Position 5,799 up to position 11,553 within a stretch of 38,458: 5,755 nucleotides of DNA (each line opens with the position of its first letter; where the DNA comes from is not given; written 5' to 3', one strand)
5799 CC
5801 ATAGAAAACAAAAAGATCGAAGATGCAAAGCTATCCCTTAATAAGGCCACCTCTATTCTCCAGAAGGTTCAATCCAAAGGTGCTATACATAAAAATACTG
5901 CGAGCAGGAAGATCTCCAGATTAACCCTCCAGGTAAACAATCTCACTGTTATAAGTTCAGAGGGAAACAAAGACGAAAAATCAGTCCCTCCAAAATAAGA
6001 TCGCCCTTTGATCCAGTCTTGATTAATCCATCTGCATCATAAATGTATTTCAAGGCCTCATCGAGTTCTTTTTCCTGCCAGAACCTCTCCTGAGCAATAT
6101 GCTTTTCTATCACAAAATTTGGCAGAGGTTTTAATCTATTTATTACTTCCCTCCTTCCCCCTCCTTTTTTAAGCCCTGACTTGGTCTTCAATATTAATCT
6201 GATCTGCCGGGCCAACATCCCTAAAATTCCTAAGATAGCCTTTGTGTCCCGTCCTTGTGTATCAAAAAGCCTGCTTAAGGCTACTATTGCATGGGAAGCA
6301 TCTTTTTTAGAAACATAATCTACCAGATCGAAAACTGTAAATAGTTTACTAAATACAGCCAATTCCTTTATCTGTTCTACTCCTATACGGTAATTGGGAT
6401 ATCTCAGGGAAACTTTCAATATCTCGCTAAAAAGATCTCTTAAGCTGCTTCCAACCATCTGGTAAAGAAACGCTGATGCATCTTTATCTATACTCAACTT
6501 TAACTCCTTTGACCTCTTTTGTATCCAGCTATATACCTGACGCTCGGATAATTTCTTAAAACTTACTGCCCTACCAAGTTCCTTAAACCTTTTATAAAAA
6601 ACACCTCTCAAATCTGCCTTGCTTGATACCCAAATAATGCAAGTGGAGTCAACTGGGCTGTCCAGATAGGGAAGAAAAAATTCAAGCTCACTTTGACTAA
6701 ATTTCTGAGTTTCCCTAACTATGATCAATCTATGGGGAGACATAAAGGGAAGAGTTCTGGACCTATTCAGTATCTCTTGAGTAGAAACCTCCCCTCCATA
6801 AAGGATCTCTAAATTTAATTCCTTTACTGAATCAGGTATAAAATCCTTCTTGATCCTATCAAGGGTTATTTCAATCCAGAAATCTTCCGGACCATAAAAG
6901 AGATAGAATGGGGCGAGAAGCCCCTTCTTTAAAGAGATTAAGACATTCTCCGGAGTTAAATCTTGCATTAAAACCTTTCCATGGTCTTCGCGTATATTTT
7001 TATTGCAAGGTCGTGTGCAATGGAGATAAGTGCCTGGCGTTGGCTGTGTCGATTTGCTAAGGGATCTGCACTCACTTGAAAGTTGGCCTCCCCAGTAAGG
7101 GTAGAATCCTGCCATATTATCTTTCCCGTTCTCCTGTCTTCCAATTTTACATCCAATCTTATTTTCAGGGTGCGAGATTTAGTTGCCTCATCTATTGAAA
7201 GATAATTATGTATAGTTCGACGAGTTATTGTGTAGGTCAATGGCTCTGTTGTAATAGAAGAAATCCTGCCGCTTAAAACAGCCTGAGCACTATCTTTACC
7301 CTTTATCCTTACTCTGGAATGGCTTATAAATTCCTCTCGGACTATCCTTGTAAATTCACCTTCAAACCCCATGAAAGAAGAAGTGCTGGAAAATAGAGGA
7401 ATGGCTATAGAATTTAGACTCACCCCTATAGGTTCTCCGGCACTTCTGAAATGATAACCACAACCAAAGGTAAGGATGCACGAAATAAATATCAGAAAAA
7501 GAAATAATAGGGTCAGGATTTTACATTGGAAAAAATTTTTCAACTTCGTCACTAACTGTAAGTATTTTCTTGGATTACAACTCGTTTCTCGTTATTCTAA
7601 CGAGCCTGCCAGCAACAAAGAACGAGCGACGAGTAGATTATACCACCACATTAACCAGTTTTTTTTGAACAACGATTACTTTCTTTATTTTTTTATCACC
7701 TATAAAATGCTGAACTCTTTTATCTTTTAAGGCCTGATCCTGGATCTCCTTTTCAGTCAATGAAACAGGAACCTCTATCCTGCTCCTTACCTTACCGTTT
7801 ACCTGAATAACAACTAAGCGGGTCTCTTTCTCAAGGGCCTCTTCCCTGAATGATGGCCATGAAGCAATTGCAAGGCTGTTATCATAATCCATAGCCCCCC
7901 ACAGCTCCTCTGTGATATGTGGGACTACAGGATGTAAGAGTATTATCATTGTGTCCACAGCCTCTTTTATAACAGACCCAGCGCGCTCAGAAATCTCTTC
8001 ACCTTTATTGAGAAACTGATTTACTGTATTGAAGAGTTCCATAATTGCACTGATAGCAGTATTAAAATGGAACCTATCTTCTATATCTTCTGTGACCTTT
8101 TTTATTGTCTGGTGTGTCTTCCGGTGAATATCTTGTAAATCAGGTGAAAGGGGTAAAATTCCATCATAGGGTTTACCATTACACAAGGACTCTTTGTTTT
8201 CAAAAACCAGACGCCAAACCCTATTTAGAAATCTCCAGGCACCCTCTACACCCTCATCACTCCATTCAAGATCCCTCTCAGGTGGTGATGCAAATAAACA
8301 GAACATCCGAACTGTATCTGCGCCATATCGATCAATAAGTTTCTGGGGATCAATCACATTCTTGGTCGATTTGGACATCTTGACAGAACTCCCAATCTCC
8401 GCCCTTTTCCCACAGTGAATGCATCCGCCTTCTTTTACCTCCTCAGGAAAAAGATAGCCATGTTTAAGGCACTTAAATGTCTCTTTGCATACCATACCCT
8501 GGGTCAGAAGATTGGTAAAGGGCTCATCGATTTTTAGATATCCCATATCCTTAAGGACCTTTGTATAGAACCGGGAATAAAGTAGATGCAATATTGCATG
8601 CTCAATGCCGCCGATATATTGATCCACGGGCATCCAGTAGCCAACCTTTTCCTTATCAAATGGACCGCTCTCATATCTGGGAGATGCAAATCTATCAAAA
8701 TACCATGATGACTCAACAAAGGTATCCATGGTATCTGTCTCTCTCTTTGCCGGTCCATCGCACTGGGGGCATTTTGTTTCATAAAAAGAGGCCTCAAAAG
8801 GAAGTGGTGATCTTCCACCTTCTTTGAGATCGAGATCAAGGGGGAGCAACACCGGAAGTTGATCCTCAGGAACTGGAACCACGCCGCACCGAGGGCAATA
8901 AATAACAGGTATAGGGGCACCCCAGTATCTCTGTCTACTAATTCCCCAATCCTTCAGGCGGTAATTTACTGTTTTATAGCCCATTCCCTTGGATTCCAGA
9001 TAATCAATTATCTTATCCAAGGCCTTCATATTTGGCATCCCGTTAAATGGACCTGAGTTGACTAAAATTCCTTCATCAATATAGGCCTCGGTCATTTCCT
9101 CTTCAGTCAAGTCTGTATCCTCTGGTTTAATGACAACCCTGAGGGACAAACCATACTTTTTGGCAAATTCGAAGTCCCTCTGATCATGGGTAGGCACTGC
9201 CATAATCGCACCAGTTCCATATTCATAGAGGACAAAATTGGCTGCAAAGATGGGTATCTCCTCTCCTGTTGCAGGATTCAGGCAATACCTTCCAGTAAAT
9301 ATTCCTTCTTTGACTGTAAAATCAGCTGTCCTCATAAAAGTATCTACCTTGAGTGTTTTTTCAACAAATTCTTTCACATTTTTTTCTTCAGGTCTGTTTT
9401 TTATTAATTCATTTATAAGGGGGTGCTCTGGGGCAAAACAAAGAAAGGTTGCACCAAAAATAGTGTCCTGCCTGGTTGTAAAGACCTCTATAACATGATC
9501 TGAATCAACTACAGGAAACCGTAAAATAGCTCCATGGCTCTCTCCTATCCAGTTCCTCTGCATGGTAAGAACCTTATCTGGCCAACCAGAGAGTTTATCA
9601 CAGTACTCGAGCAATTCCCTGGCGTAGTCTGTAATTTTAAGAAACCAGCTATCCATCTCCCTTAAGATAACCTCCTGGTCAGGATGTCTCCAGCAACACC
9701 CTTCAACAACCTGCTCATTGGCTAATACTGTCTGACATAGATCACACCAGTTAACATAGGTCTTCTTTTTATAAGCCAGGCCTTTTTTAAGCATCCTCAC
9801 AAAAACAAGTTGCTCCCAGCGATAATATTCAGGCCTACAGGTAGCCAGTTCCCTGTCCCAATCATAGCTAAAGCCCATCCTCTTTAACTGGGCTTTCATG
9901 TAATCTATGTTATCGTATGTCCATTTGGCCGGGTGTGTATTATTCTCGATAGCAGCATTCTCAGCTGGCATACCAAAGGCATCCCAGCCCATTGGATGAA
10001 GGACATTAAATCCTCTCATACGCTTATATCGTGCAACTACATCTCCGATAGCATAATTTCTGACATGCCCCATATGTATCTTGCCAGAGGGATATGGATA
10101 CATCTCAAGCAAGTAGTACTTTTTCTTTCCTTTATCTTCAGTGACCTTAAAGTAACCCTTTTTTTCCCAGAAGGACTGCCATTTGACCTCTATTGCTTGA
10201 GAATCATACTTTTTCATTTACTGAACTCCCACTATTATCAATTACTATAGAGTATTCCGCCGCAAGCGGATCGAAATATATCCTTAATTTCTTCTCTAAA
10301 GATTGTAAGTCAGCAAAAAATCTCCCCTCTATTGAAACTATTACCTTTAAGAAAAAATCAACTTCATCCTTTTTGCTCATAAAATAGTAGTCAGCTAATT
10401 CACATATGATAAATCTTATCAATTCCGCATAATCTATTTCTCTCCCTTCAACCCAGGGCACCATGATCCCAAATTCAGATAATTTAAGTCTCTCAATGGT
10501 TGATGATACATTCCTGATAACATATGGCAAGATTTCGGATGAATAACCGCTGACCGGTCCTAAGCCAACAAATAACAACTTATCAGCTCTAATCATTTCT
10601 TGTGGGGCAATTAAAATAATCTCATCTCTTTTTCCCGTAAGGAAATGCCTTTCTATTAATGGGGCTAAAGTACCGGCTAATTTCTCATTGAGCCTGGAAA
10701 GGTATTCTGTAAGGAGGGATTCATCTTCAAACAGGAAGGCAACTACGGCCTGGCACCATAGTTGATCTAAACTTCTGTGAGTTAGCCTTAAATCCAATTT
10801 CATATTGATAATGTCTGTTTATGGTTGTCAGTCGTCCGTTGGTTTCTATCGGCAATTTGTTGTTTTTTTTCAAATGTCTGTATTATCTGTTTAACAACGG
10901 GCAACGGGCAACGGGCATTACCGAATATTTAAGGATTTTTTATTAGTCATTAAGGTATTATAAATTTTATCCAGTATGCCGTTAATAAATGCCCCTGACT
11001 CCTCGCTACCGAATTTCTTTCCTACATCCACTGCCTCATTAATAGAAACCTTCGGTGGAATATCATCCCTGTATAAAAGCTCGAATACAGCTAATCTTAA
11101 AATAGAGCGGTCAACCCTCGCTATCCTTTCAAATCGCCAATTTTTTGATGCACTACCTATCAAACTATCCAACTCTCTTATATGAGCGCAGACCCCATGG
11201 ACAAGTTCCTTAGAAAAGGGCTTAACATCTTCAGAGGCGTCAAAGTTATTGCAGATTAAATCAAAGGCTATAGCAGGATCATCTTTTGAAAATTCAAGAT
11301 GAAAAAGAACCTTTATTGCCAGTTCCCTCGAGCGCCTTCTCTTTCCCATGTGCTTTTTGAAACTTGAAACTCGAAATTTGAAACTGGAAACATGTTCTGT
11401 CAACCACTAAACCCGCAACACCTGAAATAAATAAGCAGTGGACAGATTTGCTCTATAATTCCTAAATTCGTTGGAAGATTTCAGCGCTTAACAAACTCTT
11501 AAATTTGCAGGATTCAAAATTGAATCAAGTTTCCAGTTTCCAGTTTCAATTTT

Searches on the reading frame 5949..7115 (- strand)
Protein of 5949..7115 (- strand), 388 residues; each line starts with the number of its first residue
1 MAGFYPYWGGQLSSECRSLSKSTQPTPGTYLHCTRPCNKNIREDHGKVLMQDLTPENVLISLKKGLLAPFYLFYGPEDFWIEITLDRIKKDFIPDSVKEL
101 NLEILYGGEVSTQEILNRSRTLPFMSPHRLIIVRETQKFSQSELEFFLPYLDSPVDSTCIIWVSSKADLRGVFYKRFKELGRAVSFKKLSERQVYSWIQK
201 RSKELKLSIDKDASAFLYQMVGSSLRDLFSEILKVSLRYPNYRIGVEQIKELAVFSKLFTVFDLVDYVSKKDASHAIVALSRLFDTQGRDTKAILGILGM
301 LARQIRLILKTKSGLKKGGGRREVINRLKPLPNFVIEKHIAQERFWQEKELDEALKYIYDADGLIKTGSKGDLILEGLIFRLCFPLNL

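Call 52: search_protein_families(library=pfam, proteins=[window:5949-7115:-])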
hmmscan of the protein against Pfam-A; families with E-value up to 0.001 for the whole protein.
window:5949-7115:- (388 aa): 2 families
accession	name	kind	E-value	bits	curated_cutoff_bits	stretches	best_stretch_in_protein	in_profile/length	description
PF21694.2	DNA_pol3_delta_C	-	5.4e-17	62.3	27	1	261-380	4-119/121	DNA polymerase III delta subunit, C-terminal domain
PF06144.19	DNA_pol3_delta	-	3.2e-12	46.9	21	1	71-182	1-119/124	DNA polymerase III, delta subunit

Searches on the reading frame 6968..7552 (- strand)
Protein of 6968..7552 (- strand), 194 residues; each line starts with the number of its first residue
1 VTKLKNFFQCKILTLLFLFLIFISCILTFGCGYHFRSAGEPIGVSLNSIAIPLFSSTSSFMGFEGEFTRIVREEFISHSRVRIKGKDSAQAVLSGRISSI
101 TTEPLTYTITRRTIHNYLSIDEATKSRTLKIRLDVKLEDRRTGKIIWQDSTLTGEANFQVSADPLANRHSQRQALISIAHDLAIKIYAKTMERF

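Call 52: search_protein_families(library=pfam, proteins=[window:6968-7552:-])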
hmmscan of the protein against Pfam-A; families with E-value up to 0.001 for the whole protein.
window:6968-7552:- (194 aa): 1 family
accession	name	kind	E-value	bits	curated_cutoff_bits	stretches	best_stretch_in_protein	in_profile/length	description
PF04390.17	LptE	-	5.1e-11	43.7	23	1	46-189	1-117/118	Lipopolysaccharide-assembly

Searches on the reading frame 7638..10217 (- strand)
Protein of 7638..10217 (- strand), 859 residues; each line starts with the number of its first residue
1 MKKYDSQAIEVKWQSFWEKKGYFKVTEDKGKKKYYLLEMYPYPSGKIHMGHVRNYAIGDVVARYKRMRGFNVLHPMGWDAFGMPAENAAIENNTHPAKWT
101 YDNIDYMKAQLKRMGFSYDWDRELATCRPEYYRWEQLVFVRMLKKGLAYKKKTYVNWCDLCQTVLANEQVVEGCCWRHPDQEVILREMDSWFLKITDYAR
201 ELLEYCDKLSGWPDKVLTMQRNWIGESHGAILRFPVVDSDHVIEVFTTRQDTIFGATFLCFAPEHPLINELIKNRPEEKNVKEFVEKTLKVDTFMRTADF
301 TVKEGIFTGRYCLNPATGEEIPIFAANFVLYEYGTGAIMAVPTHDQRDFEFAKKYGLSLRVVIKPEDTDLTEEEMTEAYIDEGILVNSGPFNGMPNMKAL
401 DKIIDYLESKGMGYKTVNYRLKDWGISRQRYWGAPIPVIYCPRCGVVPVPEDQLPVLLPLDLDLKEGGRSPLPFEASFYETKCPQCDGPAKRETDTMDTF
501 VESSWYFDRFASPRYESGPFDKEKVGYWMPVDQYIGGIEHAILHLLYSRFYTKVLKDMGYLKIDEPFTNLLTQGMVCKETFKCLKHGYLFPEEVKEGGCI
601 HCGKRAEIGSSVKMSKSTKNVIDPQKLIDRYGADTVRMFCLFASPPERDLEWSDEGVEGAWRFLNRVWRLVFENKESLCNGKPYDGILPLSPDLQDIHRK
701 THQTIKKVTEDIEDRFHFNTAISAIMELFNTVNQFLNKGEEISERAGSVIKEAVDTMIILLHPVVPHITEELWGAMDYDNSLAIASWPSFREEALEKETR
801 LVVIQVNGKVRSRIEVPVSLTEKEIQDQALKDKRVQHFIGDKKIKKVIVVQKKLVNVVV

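Call 52: search_protein_families(library=pfam, proteins=[window:7638-10217:-])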
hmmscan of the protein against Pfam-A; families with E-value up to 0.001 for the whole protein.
window:7638-10217:- (859 aa): 6 families
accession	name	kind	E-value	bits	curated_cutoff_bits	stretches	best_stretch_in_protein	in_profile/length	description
PF13603.12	tRNA-synt_1_2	-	1.2e-69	233.9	25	1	221-408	1-185/185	Leucyl-tRNA synthetase, editing domain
PF00133.28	tRNA-synt_1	-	1.8e-53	182.2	22.7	3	12-226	1-227/414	tRNA synthetases class I (I, L, M and V)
PF09334.17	tRNA-synt_1g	-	4.6e-31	108.4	20.1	2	40-175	7-139/391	tRNA synthetases class I (M)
PF08264.19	Anticodon_1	-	3.6e-27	95.5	25.1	1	696-823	3-145/148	Anticodon-binding domain of tRNA ligase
PF01406.26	tRNA-synt_1e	-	2.6e-05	24.2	27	0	45-73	21-49/301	tRNA synthetases class I (C) catalytic domain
PF01921.24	tRNA-synt_1f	-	0.0005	19.5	27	0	19-79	5-68/360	tRNA synthetases class I (K)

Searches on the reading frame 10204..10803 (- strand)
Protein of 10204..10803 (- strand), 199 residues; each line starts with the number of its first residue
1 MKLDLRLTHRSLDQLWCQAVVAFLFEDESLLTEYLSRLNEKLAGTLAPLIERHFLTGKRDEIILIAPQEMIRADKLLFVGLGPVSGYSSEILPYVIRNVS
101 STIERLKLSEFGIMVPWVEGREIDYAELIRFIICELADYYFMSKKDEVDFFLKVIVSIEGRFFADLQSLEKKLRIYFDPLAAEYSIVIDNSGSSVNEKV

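Call 52: search_protein_families(library=pfam, proteins=[window:10204-10803:-])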
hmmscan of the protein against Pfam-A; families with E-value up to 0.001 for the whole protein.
window:10204-10803:- (199 aa): 1 family
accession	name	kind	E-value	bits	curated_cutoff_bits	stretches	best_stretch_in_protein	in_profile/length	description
PF02789.23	Peptidase_M17_N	-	4.3e-11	43.3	23.4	1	23-136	3-115/129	Cytosol aminopeptidase family, N-terminal domain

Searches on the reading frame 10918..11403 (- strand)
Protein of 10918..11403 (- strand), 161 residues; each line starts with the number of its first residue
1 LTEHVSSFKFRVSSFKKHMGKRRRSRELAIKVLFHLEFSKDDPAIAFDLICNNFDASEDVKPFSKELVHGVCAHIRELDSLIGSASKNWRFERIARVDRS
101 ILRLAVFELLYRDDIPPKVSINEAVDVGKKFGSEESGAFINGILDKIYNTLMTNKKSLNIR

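Call 52: search_protein_families(library=pfam, proteins=[window:10918-11403:-])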
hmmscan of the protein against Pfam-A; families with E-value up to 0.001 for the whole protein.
window:10918-11403:- (161 aa): 1 family
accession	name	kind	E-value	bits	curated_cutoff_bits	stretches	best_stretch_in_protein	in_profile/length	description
PF01029.23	NusB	-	1.9e-38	132.3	23.1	1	24-148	2-132/133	NusB family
